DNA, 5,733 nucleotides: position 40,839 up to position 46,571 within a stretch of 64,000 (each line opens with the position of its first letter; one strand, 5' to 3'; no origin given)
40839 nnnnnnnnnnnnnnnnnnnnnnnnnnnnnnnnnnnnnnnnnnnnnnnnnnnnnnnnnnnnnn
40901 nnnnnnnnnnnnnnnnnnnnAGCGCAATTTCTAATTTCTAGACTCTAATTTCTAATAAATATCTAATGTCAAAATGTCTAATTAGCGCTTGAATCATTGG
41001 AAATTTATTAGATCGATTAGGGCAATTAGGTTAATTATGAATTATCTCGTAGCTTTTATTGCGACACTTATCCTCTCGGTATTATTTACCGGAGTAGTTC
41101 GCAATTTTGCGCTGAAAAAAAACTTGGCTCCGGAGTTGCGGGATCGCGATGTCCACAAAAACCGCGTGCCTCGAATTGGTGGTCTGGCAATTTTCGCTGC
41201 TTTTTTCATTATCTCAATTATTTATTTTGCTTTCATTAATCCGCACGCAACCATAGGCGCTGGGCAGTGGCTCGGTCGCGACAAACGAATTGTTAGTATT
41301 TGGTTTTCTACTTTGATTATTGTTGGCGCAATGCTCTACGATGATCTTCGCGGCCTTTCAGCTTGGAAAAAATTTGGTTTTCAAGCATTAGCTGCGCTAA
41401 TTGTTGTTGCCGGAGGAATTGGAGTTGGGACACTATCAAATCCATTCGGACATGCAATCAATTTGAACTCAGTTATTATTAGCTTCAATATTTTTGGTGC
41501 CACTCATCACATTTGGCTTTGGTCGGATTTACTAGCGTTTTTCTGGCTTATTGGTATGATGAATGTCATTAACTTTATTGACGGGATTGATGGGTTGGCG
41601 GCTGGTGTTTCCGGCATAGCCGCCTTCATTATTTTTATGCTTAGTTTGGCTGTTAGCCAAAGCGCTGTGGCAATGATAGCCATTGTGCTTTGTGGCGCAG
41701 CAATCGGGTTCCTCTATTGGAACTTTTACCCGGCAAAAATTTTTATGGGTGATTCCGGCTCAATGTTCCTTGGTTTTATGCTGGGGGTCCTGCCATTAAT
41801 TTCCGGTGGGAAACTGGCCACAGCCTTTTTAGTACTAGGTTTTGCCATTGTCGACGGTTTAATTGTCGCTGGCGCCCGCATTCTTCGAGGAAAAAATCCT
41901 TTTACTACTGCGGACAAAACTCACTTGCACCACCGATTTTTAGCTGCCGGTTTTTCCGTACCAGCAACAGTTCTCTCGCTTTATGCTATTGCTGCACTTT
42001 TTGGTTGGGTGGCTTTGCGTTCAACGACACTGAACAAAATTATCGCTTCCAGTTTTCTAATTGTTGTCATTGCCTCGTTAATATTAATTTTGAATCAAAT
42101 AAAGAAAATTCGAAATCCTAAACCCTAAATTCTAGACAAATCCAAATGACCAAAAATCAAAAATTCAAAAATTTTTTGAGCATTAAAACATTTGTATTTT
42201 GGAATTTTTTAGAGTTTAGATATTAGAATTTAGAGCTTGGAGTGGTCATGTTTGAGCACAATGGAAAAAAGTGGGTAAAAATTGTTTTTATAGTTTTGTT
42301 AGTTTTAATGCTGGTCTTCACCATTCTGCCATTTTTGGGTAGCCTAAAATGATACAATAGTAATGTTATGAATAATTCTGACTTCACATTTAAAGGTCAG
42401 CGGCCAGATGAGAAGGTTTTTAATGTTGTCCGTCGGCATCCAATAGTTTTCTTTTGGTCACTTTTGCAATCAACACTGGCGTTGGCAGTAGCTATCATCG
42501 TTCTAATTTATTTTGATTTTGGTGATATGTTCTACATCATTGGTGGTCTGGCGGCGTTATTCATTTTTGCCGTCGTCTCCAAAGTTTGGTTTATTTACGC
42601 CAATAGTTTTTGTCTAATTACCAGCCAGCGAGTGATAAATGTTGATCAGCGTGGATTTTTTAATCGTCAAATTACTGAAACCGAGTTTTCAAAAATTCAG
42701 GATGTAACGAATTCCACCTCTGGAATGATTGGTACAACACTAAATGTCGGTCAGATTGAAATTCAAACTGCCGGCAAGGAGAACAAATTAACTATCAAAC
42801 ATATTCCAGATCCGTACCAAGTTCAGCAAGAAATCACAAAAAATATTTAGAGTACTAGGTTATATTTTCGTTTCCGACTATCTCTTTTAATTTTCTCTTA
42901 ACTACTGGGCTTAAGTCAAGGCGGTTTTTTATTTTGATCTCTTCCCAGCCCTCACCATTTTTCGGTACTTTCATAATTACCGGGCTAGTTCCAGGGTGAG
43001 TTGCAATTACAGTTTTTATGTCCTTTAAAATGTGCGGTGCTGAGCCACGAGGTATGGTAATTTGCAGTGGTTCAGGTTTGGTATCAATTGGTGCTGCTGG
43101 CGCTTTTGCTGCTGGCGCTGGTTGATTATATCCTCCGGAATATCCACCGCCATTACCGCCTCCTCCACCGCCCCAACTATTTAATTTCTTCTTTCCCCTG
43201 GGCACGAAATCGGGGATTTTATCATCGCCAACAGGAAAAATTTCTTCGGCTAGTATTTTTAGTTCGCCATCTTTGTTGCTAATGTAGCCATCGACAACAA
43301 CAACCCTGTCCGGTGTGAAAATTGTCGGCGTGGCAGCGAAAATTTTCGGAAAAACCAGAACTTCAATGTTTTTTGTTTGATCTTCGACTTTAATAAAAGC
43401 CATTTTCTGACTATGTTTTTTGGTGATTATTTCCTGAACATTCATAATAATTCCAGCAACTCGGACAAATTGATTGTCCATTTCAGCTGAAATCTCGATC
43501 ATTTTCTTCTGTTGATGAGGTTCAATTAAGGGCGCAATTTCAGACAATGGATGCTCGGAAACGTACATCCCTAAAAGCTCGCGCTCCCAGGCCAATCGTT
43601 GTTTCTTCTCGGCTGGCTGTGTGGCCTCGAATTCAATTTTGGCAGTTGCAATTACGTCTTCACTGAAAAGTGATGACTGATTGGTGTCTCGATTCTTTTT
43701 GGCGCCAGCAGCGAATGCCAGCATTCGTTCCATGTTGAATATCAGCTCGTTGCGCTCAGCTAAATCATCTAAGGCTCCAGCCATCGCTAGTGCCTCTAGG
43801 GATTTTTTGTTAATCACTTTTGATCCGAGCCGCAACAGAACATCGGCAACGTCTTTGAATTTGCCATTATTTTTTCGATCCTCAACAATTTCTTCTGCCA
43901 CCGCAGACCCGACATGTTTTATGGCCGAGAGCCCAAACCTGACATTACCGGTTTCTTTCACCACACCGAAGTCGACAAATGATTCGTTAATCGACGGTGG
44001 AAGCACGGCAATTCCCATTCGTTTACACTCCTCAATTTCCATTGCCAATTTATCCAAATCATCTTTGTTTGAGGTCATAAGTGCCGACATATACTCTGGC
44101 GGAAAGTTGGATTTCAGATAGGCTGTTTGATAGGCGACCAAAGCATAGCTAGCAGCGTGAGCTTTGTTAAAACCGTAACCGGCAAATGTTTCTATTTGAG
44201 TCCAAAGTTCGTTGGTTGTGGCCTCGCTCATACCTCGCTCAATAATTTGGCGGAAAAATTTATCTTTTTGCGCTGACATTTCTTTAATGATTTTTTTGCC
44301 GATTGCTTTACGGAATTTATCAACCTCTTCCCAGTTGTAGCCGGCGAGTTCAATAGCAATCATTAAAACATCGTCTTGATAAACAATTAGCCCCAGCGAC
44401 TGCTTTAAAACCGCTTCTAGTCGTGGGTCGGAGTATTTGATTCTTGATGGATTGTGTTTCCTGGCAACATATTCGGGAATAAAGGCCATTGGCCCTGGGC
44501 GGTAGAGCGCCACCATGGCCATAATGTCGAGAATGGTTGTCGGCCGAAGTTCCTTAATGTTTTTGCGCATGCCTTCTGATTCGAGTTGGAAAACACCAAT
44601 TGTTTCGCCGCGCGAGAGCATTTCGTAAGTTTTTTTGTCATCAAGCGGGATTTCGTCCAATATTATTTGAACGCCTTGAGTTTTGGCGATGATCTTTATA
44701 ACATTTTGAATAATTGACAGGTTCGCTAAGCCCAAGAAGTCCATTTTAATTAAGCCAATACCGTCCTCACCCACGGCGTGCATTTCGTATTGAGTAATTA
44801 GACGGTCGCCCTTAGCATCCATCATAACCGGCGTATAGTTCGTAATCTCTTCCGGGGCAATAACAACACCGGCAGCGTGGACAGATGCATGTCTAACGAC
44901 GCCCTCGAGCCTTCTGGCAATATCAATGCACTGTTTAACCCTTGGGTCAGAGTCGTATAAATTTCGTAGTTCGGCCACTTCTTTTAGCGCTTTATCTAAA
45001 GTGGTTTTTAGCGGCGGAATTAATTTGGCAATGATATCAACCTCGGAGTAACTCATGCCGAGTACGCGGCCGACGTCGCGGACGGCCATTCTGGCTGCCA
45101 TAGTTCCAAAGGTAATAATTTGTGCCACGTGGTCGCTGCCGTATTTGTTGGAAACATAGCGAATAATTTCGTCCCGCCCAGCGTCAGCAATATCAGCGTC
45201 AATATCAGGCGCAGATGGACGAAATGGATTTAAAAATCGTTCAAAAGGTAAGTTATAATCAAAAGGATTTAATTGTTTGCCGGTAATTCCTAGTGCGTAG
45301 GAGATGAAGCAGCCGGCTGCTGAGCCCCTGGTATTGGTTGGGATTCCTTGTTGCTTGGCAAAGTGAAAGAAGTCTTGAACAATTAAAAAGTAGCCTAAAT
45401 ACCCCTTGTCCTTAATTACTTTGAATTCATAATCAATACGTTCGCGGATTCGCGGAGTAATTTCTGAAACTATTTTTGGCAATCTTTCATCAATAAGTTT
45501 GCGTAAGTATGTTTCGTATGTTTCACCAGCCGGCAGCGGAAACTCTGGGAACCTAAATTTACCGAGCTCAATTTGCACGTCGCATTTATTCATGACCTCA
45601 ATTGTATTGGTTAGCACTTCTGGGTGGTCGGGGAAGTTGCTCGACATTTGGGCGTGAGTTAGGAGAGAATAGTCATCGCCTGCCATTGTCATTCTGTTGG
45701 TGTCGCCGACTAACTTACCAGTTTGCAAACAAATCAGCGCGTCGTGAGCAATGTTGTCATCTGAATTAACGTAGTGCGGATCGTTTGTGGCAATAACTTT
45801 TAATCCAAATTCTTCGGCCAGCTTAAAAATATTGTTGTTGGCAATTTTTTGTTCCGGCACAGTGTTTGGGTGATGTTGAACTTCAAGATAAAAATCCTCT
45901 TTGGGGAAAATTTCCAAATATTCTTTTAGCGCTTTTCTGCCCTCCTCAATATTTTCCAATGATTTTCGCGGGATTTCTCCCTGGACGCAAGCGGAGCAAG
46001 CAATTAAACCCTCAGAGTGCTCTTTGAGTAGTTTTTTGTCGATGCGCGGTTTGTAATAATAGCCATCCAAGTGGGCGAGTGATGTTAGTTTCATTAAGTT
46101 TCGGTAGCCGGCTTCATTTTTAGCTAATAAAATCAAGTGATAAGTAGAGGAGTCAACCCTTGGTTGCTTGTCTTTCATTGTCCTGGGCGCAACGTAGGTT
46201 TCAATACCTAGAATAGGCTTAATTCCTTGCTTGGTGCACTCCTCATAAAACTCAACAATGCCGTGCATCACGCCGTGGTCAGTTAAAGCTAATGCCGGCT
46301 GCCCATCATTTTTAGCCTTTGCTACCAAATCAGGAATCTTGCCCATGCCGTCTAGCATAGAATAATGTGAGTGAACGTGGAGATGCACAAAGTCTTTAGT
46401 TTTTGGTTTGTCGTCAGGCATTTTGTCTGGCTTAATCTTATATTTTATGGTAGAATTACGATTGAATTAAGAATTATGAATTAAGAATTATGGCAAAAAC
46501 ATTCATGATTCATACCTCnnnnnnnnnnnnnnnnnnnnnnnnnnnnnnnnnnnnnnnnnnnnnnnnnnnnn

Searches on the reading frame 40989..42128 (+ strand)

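Call 6: search_protein_families(library=pfam, proteins=[window:40989-42128:+], max_evalue=0.001)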
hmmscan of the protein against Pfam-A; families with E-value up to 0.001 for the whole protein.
window:40989-42128:+ (379 aa): 1 family
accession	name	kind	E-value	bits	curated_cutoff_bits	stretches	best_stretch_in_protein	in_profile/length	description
PF00953.26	Glycos_transf_4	-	1.5e-37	129.5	27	1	102-271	2-158/160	Glycosyl transferase family 4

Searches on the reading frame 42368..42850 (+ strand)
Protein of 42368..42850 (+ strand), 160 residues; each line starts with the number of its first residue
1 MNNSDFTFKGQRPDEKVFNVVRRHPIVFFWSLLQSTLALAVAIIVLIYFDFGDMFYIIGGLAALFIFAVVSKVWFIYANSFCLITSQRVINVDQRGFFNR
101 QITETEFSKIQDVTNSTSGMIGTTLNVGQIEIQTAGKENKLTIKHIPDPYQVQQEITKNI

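Call 6: search_protein_families(library=pfam, proteins=[window:42368-42850:+], max_evalue=0.001)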
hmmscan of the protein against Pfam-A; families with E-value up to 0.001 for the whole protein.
window:42368-42850:+ (160 aa): 2 families
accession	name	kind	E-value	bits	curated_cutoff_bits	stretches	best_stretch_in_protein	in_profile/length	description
PF03703.20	bPH_2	-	6.4e-07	30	22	1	94-155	16-77/78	Bacterial PH domain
PF14470.12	bPH_3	-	2.6e-05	25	23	1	76-142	19-79/95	Bacterial PH domain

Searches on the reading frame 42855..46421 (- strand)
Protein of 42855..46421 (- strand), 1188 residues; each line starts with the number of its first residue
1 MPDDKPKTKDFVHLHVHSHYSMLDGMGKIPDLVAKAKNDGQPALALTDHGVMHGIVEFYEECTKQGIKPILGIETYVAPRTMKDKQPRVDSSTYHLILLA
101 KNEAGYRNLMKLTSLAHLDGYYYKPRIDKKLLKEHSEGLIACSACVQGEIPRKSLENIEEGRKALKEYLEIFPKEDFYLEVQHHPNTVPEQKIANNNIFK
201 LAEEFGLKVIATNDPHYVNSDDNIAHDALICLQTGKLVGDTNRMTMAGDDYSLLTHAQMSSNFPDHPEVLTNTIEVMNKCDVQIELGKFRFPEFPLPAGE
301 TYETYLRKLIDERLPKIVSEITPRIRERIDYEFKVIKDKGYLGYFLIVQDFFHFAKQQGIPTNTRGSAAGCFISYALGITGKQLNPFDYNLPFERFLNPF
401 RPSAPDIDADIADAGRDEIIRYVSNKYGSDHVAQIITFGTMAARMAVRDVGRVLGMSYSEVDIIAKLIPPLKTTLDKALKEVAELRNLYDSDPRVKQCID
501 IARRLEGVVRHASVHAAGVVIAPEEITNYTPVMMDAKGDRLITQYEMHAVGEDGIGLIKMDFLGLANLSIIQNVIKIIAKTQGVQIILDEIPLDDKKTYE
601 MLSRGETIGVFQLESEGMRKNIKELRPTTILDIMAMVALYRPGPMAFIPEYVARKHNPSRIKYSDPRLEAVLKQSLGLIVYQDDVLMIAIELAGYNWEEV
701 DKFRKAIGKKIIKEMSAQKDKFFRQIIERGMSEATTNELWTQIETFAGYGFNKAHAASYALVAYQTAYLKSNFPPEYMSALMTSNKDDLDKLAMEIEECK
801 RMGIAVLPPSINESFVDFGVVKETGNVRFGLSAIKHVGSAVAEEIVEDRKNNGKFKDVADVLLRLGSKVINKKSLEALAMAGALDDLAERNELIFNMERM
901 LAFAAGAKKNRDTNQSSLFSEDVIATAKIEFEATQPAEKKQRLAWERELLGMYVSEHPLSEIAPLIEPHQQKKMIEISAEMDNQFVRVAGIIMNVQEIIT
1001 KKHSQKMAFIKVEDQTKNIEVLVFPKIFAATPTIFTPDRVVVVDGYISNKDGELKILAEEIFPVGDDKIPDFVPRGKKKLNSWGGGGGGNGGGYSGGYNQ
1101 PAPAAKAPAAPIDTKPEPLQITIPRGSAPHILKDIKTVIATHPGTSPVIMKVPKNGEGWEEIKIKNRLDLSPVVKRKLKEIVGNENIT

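Call 6: search_protein_families(library=pfam, proteins=[window:42855-46421:-], max_evalue=0.001)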
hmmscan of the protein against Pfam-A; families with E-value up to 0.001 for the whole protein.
window:42855-46421:- (1188 aa): 6 families
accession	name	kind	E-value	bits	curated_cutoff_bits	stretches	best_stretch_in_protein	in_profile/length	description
PF07733.18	DNA_pol3_alpha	-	3e-90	302.8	23.9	1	305-564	2-260/260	Bacterial DNA polymerase III alpha NTPase domain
PF02811.25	PHP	-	7.6e-60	202.4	26.4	1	13-184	1-164/164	PHP domain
PF17657.6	DNA_pol3_finger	-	7.9e-54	181.9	22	1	567-729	1-165/166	Bacterial DNA polymerase III alpha subunit finger domain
PF14579.12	HHH_6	-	5.3e-27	94.3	25.6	1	803-890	1-87/90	Helix-hairpin-helix motif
PF01336.31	tRNA_anti-codon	-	2e-11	44.1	27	1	986-1063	1-74/75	OB-fold nucleic acid binding domain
PF12836.13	HHH_3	-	8.7e-05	23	27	1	831-863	16-48/65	Helix-hairpin-helix motif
